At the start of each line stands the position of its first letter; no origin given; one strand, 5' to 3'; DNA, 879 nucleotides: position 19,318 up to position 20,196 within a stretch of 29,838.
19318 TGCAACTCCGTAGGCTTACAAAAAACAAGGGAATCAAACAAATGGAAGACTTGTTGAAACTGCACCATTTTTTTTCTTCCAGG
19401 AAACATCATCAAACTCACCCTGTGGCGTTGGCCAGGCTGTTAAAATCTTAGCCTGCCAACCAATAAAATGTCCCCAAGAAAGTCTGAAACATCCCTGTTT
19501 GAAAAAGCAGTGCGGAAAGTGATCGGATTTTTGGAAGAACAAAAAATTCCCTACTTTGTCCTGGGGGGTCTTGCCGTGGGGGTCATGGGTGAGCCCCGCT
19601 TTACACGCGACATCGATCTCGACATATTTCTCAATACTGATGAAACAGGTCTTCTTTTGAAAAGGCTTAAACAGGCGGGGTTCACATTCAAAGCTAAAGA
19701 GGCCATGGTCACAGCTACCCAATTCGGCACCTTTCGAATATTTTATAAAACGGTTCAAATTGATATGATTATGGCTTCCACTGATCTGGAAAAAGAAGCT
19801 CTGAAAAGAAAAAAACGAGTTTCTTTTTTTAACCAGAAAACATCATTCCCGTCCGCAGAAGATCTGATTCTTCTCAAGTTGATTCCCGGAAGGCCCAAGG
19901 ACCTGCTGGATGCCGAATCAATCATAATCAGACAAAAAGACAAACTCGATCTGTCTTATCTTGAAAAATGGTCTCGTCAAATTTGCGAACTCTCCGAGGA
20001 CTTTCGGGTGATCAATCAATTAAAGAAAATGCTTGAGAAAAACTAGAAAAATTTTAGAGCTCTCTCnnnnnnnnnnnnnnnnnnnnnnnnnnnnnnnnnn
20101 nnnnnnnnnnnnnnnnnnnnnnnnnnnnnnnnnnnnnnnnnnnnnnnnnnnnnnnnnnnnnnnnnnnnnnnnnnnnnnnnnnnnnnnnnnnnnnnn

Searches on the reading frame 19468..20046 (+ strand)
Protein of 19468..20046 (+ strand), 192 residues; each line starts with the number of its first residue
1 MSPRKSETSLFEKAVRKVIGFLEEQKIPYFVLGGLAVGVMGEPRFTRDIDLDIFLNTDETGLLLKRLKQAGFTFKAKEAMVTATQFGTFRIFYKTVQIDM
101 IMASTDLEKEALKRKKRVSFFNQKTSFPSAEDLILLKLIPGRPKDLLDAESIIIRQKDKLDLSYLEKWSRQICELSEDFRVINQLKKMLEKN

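Call 5: search_protein_families(library=ncbifam, proteins=[window:19468-20046:+], max_evalue=1)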
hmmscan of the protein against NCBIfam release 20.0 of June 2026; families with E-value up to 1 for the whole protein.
window:19468-20046:+ (192 aa): 4 families
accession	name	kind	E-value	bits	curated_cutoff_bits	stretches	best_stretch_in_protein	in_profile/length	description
NF000478.2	linco_LnuE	exception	0.0013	19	350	1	10-73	6-69/160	lincosamide nucleotidyltransferase Lnu(E)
NF000236.1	linco_LnuA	exception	0.0088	16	300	1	10-75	6-71/161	lincosamide nucleotidyltransferase Lnu(A)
NF000153.1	linco_LnuAN2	exception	0.079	12.7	340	1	15-76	12-73/170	lincosamide nucleotidyltransferase Lnu(AN2)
NF000017.1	linco_LnuD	exception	0.093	12.7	325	1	17-82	9-73/164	lincosamide nucleotidyltransferase Lnu(D)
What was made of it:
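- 19468..20046 (+): Second, unpaired DUF6036-type NTase (192 aa). It is 23% identical to the first and is not part of the module. NCBIfam gives weak Lnu hits (call 5).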

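Call 6: search_protein_families(library=padloc, proteins=[window:19468-20046:+], max_evalue=1)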
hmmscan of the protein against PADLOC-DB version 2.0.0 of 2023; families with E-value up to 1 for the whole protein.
window:19468-20046:+ (192 aa): 1 family
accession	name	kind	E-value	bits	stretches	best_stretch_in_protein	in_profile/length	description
PDLC02291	AbiEii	-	0.022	12.1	1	25-81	54-112/310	AbiEii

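Call 19: search_protein_families(library=pfam, proteins=[window:19468-20046:+], max_evalue=0.01)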
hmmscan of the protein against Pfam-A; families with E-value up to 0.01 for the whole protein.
window:19468-20046:+ (192 aa): 5 families
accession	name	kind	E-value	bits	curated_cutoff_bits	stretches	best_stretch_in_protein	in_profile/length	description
PF19502.5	DUF6036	-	2.7e-06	27.7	23.6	1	24-169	17-133/164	Nucleotidyltransferase of unknown function (DUF6036)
PF14907.12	NTP_transf_5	-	3.3e-05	24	31.2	1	11-136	56-186/249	Uncharacterised nucleotidyltransferase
PF10706.15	Aminoglyc_resit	-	8e-05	23.2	21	1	15-108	2-99/149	Aminoglycoside-2''-adenylyltransferase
PF09970.15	DUF2204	-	0.00063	19.9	20.3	1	13-167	3-162/181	Nucleotidyl transferase of unknown function (DUF2204)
PF08843.17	AbiEii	-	0.0059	17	22.5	1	33-138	19-146/238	Nucleotidyl transferase AbiEii toxin, Type IV TA system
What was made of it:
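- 19468..20046 (+): Pfam DUF6036 E 2.7e-6, with weaker hits to NTP_transf_5, ANT(2'') and AbiEii (call 19).
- Checked: The second NTase at 19468-20046 is a DUF6036 member (E 2.7e-6; call 19).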
